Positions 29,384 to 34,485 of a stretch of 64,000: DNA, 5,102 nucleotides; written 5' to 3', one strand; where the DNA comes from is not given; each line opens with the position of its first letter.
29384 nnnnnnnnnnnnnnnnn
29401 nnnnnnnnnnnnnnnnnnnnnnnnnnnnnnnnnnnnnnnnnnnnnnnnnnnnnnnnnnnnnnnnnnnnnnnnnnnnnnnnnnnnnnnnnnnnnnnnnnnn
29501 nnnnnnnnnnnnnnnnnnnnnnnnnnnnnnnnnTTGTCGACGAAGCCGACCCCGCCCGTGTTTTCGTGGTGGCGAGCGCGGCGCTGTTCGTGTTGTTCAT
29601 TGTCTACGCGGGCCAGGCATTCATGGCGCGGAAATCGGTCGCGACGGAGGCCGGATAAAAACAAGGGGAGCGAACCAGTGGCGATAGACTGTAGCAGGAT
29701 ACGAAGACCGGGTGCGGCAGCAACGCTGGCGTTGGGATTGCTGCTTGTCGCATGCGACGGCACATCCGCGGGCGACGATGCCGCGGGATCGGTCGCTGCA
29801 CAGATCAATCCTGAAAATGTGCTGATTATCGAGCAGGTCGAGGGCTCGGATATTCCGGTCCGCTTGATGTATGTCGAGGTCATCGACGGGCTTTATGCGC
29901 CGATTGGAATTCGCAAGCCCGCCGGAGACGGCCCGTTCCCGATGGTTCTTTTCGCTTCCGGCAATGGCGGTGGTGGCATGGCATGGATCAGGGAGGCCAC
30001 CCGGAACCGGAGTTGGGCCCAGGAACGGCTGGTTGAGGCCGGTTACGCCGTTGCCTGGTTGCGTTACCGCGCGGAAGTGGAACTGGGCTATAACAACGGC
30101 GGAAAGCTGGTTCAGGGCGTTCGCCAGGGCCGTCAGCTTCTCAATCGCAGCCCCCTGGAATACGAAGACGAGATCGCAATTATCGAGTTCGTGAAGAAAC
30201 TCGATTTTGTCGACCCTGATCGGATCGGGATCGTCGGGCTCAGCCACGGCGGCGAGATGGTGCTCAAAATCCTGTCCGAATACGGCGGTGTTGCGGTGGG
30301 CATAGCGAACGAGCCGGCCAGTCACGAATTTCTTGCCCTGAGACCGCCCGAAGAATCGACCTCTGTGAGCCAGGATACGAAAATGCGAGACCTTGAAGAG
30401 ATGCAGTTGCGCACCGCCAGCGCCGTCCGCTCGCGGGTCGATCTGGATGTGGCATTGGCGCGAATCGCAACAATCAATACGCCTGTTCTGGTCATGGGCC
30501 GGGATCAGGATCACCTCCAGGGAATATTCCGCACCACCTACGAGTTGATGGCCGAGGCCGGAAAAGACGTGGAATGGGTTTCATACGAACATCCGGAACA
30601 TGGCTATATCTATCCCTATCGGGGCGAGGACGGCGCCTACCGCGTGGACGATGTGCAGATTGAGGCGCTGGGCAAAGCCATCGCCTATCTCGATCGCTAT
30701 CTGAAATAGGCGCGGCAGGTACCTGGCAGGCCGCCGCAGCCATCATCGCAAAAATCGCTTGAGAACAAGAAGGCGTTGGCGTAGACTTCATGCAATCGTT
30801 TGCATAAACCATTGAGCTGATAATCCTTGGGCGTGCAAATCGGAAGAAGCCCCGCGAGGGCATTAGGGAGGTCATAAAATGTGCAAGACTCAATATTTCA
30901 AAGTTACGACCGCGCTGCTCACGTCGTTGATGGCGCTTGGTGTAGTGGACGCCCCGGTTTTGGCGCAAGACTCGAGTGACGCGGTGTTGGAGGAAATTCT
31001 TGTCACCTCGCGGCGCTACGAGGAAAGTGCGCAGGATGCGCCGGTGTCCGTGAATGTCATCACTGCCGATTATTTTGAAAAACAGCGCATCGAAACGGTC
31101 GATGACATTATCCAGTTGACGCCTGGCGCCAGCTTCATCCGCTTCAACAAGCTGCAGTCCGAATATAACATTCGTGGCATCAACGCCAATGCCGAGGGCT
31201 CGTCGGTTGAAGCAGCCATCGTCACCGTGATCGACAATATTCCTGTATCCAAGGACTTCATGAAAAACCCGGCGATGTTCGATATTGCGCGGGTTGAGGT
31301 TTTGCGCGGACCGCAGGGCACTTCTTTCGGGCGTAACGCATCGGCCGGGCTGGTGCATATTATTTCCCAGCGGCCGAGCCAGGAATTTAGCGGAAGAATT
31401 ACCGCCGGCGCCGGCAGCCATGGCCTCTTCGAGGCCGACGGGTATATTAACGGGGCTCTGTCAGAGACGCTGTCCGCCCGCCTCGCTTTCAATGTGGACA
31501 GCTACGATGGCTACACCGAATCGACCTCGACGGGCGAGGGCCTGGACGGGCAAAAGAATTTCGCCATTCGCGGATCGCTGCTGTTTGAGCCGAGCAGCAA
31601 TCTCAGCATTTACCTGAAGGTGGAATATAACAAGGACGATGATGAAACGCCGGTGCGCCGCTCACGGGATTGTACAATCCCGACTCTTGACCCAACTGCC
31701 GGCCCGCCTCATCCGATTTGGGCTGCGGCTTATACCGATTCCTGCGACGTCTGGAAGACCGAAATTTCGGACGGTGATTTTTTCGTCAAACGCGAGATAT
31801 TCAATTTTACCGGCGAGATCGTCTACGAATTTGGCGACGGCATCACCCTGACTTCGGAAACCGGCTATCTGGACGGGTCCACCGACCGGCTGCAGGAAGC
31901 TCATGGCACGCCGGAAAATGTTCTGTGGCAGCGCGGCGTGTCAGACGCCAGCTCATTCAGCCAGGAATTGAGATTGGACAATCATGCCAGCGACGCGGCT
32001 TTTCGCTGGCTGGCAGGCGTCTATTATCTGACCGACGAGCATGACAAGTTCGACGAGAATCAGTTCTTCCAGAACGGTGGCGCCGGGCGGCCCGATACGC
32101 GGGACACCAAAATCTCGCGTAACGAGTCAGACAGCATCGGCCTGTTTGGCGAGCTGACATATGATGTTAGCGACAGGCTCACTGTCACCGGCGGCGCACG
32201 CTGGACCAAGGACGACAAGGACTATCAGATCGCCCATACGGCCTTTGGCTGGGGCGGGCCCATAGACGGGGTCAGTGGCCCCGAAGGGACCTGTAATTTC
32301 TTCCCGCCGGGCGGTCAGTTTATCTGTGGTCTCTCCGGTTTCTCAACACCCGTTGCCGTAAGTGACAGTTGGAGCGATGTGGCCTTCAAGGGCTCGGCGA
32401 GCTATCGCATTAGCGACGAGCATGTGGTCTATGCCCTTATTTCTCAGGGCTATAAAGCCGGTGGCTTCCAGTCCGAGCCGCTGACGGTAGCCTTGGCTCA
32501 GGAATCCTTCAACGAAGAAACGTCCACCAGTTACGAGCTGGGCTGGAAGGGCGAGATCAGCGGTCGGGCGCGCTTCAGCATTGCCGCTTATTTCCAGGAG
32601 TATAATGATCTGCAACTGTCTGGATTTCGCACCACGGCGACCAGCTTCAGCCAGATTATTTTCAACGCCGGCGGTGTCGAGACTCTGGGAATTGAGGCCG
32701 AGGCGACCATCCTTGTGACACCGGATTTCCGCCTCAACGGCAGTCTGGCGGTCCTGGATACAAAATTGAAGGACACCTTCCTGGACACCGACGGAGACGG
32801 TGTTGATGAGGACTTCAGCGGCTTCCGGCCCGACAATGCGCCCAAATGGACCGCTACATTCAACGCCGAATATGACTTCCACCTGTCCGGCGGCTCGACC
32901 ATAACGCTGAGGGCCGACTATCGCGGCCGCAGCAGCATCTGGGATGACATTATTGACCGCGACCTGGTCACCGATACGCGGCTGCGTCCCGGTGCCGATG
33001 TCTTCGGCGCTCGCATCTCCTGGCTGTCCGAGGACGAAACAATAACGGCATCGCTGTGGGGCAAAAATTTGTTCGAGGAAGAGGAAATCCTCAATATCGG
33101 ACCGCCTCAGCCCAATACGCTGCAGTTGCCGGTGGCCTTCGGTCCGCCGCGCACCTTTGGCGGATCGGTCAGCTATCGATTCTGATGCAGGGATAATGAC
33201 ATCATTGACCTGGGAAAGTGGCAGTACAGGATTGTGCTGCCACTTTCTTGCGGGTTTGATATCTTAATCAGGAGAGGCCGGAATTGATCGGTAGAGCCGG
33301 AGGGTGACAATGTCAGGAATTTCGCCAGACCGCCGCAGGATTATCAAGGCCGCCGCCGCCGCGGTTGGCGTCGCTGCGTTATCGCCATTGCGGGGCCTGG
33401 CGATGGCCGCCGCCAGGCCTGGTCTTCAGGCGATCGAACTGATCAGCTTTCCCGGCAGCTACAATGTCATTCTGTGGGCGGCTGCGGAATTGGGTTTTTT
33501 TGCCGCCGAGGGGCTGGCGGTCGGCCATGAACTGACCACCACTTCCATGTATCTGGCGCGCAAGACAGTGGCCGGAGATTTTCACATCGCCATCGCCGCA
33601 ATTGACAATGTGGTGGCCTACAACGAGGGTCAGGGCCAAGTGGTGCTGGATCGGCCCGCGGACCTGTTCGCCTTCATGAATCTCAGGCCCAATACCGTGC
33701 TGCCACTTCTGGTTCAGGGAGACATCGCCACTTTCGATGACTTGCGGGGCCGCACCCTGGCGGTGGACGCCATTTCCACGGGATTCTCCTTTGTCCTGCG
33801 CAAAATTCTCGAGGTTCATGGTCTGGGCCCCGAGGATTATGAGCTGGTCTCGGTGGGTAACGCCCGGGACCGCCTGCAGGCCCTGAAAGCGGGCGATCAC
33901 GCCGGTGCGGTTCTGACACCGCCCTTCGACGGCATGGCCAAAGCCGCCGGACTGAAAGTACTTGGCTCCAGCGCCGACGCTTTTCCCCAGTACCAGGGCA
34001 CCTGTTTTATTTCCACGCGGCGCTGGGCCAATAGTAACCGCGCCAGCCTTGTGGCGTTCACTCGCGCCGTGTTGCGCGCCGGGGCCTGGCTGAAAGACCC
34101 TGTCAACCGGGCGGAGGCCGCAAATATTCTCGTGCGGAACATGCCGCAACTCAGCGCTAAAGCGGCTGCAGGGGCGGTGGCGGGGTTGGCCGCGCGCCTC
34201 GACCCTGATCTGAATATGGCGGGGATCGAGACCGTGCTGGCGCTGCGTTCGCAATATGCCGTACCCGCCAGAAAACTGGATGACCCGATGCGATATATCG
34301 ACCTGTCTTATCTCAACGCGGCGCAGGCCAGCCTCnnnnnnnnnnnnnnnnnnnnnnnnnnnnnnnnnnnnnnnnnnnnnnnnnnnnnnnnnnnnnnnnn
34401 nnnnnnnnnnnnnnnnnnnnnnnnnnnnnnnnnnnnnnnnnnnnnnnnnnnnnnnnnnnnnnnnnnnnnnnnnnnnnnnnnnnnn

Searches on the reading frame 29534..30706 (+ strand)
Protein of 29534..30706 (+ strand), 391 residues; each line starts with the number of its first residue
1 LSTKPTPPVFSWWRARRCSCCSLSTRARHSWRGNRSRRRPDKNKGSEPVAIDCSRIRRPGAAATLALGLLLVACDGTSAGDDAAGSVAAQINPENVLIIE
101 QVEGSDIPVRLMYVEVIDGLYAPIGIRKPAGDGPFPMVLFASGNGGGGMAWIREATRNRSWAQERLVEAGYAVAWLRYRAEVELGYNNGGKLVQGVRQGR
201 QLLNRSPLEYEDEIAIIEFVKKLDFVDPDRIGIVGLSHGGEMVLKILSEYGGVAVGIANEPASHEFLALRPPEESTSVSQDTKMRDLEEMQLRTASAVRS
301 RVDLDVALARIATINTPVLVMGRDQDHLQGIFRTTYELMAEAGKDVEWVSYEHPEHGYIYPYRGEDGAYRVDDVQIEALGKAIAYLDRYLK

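Call 26: search_protein_families(library=pfam, proteins=[window:29534-30706:+], max_evalue=0.0001)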
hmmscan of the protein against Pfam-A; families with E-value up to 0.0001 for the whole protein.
window:29534-30706:+ (391 aa): 3 families
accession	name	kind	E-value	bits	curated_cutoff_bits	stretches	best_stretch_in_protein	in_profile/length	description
PF00326.27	Peptidase_S9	-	2.8e-07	30.7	22.6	1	208-361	43-192/213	Prolyl oligopeptidase family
PF07859.19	Abhydrolase_3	-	3.4e-06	27.4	25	1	205-359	44-209/210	alpha/beta hydrolase fold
PF01738.24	DLH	-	2.5e-05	24.4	21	0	164-253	35-121/217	Dienelactone hydrolase family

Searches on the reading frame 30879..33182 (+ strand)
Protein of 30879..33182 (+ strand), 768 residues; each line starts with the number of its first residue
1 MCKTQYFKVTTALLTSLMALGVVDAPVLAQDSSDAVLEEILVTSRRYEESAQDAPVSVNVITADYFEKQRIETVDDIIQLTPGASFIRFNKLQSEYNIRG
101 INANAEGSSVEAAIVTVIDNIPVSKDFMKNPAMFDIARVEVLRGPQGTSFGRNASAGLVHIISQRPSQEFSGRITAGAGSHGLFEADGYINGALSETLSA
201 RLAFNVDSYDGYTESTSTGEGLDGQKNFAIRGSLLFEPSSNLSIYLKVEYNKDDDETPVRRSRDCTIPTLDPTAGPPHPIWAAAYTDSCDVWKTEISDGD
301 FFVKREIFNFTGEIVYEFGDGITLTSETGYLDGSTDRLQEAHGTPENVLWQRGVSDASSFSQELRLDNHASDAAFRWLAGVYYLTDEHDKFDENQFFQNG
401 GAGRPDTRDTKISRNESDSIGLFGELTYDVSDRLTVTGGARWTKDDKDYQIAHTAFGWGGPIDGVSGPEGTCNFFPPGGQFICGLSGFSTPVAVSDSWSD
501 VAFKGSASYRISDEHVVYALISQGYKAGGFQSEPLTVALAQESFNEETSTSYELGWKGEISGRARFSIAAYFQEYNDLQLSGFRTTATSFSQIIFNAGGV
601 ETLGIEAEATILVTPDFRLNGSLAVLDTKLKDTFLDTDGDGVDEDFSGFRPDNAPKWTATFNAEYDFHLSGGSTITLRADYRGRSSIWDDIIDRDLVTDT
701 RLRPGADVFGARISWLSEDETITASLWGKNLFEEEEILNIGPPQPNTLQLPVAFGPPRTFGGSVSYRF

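Call 26: search_protein_families(library=pfam, proteins=[window:30879-33182:+], max_evalue=0.0001)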
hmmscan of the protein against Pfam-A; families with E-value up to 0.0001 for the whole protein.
window:30879-33182:+ (768 aa): 3 families
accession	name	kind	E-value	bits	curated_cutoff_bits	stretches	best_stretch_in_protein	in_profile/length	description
PF00593.30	TonB_dep_Rec_b-barrel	-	5e-31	109.5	27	1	304-731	57-436/436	TonB dependent receptor-like, beta-barrel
PF07715.20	Plug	-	1.2e-17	64.7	23.9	1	51-157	2-106/107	TonB-dependent Receptor Plug Domain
PF11854.14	MtrB_PioB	-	4.3e-06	26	23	0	519-703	205-378/635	Putative outer membrane beta-barrel porin, MtrB/PioB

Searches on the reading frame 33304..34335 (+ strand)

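Call 26: search_protein_families(library=pfam, proteins=[window:33304-34335:+], max_evalue=0.0001)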
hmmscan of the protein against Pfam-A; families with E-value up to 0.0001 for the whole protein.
window:33304-34335:+ (344 aa): 3 families
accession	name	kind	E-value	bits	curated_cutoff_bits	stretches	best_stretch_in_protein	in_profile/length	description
PF09084.16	NMT1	-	8.8e-14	52.4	20.5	1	57-263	7-209/216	NMT1/THI5 like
PF13379.11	NMT1_2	-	5e-13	49.9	24.7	1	58-276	22-251/252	NMT1-like family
PF16868.10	NMT1_3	-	1.1e-06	29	27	1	76-204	36-166/289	NMT1-like family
